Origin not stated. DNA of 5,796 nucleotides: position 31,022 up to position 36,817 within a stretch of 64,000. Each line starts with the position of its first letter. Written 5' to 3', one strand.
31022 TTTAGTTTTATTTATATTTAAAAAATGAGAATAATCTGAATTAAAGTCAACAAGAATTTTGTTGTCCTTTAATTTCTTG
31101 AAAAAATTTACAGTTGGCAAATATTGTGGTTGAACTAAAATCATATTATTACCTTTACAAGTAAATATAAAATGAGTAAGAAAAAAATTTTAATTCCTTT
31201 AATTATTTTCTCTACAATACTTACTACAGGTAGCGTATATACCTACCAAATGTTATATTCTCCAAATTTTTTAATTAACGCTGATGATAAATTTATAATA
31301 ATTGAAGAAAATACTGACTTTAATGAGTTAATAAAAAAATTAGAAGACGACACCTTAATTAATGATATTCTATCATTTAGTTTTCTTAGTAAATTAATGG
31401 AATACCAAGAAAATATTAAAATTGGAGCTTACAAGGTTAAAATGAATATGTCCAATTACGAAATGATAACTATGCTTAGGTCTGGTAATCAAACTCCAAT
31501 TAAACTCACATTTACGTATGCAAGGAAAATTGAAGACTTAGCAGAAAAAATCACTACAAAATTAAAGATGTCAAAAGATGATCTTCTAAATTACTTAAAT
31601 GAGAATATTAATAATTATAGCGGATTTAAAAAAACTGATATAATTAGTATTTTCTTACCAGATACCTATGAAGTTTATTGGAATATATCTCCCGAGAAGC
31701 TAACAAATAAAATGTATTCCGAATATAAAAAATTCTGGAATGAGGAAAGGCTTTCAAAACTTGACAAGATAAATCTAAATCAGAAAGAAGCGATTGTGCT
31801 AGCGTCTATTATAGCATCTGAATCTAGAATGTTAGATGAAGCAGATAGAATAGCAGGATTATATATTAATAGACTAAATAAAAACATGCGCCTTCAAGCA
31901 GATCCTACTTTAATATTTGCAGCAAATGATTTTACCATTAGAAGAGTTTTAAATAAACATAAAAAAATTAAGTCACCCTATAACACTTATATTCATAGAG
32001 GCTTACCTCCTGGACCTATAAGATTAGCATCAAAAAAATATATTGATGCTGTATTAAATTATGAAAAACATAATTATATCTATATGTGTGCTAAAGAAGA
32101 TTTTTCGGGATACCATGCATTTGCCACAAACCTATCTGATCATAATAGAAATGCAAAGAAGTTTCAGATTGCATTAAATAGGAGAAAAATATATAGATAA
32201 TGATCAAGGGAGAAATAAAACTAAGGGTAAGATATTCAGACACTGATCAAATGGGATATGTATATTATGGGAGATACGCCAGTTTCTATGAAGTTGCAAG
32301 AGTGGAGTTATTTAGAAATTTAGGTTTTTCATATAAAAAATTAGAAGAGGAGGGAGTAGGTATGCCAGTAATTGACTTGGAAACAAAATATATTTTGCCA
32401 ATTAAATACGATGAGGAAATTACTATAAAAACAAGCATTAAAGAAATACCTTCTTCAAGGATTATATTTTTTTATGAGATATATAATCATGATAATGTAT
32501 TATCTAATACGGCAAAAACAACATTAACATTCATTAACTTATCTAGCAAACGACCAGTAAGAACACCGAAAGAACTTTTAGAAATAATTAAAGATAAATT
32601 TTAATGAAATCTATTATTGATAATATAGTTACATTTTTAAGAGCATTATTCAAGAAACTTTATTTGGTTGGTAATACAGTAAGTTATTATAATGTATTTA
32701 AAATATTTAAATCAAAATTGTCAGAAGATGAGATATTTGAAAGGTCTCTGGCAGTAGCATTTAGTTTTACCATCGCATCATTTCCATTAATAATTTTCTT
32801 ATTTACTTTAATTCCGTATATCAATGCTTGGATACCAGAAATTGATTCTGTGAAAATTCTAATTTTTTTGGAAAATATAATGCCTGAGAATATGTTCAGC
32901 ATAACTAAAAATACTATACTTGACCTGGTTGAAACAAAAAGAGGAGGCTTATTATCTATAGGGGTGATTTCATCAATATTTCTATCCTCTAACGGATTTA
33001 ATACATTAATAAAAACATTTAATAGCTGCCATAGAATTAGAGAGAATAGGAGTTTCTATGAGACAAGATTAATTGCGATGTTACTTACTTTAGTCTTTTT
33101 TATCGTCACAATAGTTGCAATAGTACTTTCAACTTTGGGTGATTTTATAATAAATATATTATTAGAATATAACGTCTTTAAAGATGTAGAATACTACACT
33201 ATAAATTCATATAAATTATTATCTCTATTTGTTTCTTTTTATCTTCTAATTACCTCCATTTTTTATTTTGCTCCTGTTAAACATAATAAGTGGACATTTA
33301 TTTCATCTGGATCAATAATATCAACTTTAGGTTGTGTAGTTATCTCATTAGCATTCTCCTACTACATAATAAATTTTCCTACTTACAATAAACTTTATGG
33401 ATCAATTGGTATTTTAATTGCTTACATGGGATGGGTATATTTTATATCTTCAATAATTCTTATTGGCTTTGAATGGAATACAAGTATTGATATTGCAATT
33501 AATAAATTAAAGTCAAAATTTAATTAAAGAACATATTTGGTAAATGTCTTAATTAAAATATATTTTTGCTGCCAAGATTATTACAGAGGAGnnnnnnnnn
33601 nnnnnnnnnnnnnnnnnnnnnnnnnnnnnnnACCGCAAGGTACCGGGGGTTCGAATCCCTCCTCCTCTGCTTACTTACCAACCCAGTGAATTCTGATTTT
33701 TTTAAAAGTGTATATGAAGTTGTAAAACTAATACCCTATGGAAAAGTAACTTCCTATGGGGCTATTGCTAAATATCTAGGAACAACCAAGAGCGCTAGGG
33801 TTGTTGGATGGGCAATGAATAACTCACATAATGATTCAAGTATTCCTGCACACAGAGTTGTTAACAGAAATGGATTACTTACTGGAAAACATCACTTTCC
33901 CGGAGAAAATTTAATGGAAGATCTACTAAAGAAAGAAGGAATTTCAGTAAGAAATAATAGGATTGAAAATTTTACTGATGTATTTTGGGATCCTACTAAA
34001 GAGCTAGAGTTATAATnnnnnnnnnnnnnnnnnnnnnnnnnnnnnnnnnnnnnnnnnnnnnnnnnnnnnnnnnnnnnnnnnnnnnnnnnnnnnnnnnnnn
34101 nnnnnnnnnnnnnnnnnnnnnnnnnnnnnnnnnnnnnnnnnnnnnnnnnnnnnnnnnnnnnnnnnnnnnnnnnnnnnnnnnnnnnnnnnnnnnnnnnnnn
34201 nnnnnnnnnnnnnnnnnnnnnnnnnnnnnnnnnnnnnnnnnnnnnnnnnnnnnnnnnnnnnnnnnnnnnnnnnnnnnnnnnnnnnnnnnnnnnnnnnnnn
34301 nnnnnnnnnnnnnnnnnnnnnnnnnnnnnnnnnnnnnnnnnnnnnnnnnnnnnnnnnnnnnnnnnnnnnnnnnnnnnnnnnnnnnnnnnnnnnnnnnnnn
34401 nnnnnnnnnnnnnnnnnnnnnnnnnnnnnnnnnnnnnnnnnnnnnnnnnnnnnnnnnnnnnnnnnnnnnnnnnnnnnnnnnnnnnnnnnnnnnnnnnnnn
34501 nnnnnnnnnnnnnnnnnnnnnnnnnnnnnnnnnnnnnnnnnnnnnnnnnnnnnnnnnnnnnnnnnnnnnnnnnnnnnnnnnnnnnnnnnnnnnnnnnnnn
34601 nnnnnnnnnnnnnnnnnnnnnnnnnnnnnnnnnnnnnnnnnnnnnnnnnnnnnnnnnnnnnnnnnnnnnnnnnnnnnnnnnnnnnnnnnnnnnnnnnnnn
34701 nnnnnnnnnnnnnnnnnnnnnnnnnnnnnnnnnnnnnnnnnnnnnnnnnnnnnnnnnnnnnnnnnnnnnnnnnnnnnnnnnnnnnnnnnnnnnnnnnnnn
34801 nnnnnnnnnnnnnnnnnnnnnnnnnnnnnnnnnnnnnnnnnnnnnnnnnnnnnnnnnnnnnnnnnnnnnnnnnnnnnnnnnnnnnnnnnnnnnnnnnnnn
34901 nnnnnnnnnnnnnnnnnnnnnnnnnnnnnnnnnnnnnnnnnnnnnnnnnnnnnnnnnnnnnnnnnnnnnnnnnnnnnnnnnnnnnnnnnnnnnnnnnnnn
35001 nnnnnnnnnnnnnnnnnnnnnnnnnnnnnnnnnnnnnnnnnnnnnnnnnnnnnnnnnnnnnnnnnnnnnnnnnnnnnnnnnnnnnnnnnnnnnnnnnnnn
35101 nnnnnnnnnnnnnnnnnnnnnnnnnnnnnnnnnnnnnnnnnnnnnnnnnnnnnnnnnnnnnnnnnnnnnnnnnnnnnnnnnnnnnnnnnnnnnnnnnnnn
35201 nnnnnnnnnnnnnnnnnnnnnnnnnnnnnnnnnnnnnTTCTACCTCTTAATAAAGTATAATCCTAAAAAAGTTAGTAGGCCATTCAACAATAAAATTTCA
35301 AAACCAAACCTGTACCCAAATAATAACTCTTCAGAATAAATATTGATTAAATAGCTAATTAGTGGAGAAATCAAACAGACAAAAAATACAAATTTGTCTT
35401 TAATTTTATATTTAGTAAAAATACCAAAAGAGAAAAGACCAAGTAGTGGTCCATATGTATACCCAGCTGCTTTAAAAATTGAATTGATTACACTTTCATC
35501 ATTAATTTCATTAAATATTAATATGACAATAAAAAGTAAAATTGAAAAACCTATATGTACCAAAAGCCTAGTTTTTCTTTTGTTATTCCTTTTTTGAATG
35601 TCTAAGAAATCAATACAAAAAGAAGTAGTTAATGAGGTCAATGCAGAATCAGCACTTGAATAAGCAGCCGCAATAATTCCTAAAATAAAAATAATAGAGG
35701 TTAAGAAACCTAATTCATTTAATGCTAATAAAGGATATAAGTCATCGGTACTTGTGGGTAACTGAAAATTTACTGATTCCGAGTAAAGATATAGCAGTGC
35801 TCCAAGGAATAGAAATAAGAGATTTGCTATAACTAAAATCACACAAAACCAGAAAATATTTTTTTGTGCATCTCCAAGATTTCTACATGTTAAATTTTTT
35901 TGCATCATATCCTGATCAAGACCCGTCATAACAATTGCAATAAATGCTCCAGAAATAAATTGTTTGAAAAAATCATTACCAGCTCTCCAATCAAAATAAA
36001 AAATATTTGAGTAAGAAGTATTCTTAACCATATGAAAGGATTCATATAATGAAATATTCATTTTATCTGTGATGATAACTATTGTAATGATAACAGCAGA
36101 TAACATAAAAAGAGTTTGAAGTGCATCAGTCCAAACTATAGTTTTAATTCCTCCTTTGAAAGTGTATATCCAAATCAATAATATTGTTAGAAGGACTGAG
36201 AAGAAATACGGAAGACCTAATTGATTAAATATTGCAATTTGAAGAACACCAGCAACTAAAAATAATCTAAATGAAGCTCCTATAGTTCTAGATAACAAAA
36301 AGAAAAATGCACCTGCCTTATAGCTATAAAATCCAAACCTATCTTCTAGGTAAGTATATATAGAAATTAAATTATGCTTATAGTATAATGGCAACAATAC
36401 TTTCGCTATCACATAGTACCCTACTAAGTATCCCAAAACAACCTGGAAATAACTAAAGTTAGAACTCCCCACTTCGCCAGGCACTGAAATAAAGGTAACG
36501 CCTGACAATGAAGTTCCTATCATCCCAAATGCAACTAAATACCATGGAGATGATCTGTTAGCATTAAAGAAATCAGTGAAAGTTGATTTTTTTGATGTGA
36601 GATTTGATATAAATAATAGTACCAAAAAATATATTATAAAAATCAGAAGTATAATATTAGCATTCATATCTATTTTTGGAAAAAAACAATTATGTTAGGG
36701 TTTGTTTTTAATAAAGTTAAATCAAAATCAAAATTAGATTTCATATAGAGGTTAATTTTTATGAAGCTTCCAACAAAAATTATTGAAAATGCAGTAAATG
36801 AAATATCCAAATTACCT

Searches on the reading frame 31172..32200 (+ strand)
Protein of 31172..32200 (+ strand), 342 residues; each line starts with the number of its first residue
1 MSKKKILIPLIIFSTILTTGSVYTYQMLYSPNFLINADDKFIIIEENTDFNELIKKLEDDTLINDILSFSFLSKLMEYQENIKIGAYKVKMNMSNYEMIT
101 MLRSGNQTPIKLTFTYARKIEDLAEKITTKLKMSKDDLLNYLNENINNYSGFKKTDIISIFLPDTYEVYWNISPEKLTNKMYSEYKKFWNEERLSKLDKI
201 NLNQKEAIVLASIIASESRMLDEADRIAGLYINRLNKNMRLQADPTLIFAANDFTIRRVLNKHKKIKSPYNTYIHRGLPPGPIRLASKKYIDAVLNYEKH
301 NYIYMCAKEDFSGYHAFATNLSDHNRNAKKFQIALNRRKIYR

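Call 25: search_protein_families(library=pfam, proteins=[window:31172-32200:+], max_evalue=0.00001)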
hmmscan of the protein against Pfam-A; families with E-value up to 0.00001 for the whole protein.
window:31172-32200:+ (342 aa): 1 family
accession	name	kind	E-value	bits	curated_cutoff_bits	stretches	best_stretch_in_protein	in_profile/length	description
PF02618.21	YceG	-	4.5e-74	249.8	32.4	1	43-330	2-275/275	YceG-like family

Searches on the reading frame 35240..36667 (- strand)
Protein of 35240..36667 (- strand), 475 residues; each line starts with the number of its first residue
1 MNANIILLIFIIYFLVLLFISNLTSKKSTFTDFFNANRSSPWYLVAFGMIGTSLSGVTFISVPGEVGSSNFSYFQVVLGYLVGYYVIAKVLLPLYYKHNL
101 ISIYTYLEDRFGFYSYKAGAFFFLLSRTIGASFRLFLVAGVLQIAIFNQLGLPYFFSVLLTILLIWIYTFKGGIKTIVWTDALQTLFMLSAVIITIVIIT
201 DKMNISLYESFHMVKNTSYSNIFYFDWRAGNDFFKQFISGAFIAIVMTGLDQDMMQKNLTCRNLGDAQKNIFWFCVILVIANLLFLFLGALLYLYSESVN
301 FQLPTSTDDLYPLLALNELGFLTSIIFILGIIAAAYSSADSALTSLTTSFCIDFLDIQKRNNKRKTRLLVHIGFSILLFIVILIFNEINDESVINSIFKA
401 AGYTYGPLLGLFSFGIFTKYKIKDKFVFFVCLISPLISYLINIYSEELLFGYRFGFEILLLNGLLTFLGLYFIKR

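Call 25: search_protein_families(library=pfam, proteins=[window:35240-36667:-], max_evalue=0.00001)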
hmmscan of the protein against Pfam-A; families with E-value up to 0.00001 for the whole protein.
window:35240-36667:- (475 aa): 1 family
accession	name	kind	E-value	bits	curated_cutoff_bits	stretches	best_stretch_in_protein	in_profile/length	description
PF00474.23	SSF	-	2.2e-24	86.5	22.8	1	33-419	1-392/406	Sodium:solute symporter family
